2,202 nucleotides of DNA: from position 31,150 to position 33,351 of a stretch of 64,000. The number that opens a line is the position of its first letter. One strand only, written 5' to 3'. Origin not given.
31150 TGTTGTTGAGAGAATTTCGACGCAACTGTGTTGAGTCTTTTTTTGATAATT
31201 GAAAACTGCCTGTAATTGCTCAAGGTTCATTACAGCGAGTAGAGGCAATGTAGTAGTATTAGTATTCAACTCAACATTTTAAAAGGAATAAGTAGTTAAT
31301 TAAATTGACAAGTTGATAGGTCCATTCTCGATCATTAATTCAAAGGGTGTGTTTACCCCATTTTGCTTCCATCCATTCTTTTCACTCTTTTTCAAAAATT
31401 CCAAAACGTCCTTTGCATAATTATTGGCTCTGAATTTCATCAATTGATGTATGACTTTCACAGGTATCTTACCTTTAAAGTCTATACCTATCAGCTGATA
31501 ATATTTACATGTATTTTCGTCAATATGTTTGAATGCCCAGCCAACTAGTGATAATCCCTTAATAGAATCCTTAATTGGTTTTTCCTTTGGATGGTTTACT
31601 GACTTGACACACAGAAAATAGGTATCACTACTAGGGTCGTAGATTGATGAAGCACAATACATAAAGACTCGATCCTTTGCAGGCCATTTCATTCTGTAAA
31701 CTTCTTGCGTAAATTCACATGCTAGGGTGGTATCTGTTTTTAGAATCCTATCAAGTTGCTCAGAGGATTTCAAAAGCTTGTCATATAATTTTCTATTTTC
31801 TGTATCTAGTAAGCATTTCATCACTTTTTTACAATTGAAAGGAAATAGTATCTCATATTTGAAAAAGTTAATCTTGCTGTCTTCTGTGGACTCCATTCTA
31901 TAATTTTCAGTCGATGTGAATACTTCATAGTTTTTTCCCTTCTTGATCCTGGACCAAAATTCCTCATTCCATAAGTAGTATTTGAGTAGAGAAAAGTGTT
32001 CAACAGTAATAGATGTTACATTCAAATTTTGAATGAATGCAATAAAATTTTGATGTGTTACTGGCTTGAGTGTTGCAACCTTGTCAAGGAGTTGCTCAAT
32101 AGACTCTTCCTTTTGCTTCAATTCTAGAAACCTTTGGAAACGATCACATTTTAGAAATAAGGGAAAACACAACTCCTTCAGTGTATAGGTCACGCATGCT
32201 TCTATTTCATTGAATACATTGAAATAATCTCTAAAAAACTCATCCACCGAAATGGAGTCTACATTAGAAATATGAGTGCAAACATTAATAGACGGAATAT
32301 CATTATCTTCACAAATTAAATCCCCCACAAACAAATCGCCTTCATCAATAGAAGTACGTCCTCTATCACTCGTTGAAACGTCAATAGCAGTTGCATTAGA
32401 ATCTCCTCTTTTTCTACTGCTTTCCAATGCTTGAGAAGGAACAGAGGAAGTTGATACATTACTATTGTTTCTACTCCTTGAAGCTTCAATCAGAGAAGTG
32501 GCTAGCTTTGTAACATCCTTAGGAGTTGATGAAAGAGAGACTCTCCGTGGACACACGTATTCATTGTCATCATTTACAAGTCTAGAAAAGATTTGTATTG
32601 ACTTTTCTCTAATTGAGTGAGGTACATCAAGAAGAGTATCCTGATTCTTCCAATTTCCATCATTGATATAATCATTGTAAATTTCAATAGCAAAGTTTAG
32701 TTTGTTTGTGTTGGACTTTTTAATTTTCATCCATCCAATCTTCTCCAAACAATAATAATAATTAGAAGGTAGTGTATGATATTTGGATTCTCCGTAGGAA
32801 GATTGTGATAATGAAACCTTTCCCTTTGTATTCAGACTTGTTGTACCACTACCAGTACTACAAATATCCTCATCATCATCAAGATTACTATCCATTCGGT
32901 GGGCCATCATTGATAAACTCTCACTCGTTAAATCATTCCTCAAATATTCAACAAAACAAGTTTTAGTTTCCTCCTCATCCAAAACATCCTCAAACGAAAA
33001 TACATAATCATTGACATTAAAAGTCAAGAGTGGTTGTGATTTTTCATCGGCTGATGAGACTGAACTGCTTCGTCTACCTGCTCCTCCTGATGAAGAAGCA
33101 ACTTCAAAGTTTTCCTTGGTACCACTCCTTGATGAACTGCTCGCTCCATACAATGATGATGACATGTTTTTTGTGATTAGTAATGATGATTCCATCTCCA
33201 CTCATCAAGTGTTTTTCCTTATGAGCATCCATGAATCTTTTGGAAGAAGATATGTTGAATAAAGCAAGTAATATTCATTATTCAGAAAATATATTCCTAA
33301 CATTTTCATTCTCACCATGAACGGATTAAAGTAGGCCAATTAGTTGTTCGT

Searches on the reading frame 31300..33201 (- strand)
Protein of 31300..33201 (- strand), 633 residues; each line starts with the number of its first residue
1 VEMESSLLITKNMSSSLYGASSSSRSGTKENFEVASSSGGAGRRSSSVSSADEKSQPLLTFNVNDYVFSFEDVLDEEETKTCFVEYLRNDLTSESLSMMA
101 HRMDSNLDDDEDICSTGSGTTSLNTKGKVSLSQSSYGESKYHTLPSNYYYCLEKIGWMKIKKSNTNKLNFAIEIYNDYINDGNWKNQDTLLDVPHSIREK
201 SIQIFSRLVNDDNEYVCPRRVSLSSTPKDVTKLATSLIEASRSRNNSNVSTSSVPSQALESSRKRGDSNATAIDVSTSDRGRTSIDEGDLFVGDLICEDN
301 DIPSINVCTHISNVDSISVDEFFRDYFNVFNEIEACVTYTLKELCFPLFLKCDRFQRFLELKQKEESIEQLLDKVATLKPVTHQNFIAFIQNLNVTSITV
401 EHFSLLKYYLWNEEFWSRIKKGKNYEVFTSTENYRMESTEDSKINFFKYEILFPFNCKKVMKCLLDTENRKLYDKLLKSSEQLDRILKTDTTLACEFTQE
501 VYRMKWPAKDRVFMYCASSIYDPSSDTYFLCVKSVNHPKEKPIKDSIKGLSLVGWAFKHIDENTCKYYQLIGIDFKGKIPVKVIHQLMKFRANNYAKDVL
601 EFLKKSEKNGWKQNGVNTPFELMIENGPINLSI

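Call 40: search_protein_families(library=pfam, proteins=[window:31300-33201:-], max_evalue=0.001)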
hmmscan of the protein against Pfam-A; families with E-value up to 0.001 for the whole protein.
window:31300-33201:- (633 aa): 1 family
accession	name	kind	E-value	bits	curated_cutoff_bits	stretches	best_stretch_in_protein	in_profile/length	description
PF01852.25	START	-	1.1e-10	41.7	22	1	411-608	16-206/207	START domain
